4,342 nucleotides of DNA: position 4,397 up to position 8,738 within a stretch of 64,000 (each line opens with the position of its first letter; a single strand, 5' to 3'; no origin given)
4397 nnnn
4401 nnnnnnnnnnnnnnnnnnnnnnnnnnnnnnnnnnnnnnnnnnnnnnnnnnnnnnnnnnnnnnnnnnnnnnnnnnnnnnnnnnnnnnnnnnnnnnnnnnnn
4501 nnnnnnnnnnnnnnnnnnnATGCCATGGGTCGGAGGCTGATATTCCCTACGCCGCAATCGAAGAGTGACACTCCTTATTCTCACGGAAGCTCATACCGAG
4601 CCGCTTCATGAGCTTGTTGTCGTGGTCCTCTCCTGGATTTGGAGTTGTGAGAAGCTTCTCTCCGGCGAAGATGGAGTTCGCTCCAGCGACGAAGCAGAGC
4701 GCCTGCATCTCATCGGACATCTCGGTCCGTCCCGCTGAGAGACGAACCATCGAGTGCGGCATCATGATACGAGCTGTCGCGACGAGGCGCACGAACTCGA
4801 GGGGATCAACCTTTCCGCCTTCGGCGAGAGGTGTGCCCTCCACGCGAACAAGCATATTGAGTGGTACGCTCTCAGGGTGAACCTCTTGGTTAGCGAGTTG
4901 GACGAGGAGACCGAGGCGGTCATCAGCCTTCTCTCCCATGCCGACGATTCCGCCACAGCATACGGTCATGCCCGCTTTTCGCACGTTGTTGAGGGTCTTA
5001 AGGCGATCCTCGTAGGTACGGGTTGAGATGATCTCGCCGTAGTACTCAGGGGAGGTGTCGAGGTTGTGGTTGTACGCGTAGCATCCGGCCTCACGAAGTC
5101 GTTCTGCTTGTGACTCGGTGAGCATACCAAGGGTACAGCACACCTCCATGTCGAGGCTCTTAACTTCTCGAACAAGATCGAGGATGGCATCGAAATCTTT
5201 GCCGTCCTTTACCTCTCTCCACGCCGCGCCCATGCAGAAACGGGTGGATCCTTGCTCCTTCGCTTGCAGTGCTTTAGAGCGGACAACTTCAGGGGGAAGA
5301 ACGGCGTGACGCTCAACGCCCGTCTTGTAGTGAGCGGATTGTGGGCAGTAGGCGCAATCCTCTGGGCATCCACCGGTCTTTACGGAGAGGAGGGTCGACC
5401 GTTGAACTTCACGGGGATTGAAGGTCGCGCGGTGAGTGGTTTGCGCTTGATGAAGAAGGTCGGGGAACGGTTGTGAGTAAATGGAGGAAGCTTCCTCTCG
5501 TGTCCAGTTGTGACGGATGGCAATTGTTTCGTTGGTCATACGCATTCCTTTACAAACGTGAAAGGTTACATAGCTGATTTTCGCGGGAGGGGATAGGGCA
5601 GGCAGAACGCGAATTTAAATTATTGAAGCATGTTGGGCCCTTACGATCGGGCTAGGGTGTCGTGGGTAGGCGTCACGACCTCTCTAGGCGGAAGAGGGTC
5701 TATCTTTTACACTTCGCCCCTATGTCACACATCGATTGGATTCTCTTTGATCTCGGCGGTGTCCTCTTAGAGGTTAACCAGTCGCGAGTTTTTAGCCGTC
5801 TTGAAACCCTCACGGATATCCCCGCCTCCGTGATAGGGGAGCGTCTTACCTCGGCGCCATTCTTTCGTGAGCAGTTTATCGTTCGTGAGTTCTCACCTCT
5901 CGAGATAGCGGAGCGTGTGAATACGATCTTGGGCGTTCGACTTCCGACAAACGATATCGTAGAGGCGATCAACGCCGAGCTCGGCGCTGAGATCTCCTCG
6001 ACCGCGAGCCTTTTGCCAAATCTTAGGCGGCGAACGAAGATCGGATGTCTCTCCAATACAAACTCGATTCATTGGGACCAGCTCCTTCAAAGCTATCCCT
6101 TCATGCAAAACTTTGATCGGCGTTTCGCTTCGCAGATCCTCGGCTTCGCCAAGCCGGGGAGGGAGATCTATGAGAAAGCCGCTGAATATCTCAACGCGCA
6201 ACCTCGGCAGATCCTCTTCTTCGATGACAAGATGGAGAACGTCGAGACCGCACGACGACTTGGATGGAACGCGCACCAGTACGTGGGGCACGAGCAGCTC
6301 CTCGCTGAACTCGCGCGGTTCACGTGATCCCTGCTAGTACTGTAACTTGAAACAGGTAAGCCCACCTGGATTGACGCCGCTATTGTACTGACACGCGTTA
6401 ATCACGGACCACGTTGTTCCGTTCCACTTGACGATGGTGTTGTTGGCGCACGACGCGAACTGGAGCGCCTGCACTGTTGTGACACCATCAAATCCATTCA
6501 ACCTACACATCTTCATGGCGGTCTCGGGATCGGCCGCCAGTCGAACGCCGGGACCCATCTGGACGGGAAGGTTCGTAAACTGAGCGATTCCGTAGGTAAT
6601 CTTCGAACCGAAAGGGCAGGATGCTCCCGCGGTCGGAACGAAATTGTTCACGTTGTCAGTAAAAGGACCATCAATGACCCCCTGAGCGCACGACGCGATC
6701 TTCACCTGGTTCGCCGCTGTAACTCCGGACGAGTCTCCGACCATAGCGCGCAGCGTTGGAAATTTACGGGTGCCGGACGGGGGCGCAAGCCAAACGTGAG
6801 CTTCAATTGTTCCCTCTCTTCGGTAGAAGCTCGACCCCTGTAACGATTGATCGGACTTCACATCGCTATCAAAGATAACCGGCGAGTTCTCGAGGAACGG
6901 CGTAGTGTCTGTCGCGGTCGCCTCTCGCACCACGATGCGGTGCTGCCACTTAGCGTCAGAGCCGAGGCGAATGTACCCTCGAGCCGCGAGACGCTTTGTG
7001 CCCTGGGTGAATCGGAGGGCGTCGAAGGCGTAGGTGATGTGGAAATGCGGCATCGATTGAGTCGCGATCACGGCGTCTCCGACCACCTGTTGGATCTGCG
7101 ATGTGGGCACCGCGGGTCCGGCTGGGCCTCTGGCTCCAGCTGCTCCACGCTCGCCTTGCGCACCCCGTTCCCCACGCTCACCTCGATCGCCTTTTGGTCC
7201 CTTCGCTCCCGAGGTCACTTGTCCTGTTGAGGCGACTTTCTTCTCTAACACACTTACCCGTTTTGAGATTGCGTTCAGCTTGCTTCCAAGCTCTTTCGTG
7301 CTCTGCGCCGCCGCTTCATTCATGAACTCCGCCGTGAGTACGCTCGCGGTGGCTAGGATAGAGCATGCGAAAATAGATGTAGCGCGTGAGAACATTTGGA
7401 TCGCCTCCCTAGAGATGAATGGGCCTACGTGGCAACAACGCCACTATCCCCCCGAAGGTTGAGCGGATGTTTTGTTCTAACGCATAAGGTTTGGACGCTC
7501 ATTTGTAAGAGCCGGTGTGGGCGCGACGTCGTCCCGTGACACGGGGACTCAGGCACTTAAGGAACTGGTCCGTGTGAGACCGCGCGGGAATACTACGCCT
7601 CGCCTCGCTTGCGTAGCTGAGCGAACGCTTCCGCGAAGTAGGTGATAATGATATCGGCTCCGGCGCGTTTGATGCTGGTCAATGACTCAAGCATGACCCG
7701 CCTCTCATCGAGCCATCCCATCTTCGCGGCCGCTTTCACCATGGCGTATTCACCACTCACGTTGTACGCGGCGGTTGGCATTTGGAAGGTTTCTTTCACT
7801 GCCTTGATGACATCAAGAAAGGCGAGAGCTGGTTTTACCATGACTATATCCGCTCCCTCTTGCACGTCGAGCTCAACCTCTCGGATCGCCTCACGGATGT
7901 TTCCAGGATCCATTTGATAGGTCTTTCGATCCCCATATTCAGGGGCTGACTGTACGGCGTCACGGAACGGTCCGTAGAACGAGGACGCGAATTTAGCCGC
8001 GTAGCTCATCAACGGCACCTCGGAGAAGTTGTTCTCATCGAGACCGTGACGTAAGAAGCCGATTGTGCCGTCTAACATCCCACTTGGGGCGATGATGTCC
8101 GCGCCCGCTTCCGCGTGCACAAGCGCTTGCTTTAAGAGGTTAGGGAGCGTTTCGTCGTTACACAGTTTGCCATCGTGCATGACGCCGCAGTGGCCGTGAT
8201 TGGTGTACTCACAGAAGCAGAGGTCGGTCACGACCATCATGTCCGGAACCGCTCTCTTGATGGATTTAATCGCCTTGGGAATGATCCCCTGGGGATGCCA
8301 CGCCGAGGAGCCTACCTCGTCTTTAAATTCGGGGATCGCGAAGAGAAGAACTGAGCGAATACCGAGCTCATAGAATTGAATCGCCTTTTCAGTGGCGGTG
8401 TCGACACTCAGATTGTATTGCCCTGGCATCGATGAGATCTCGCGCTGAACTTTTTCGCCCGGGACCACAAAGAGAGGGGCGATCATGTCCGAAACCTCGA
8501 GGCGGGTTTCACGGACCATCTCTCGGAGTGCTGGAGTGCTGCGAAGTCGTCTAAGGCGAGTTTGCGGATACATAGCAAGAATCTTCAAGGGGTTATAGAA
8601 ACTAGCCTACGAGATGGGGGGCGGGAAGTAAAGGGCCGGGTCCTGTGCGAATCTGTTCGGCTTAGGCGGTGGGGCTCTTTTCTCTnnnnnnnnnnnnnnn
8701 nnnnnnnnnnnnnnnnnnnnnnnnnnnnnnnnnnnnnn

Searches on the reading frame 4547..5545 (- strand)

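Call 37: search_protein_families(library=pfam, proteins=[window:4547-5545:-], max_evalue=0.00001)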
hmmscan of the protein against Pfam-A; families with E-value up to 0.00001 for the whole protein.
window:4547-5545:- (332 aa): 2 families
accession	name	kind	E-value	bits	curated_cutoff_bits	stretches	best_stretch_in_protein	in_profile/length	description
PF06968.18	BATS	-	2.5e-28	98.5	22.2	1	228-318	1-87/88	Biotin and Thiamin Synthesis associated domain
PF04055.27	Radical_SAM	-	5.8e-23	82.3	29.5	1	56-211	3-159/166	Radical SAM superfamily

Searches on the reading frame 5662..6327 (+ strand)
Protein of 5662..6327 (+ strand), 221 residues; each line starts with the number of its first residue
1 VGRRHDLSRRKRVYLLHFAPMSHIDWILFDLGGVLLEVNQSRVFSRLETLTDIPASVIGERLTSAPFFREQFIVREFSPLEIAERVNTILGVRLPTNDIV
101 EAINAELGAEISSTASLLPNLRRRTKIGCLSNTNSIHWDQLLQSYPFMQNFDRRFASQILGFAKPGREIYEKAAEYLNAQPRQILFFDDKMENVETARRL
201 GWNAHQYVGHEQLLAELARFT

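Call 37: search_protein_families(library=pfam, proteins=[window:5662-6327:+], max_evalue=0.00001)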
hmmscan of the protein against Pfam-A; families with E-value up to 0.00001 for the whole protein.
window:5662-6327:+ (221 aa): 2 families
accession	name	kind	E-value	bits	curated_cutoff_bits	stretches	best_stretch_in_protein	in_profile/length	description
PF00702.32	Hydrolase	-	9.8e-13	49.4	26.4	1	24-201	1-191/191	haloacid dehalogenase-like hydrolase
PF13419.12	HAD_2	-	1.9e-07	31.8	23.8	1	98-203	67-174/178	Haloacid dehalogenase-like hydrolase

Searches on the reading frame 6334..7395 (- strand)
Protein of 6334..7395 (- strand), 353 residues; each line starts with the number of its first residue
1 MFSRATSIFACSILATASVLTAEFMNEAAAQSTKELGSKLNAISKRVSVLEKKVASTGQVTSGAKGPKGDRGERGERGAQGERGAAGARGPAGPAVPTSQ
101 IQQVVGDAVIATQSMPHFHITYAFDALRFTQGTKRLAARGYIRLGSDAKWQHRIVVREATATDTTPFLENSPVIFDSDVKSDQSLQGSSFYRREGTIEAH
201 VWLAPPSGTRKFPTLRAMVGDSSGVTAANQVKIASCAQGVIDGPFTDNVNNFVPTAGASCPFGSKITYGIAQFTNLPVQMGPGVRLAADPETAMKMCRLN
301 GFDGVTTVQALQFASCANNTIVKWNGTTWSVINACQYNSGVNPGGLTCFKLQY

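Call 37: search_protein_families(library=pfam, proteins=[window:6334-7395:-], max_evalue=0.00001)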
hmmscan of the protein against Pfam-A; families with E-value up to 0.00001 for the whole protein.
window:6334-7395:- (353 aa): 1 family
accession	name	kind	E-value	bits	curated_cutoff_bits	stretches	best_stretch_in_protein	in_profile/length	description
PF01391.23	Collagen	-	9.9e-06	25.7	27.2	0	63-94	10-41/60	Collagen triple helix repeat (20 copies)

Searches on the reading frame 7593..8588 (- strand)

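Call 37: search_protein_families(library=pfam, proteins=[window:7593-8588:-], max_evalue=0.00001)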
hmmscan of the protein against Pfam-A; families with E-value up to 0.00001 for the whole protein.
window:7593-8588:- (331 aa): 1 family
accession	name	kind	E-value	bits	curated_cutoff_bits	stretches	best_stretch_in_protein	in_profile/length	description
PF00490.27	ALAD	-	5e-147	489.6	24.6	1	10-324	2-316/317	Delta-aminolevulinic acid dehydratase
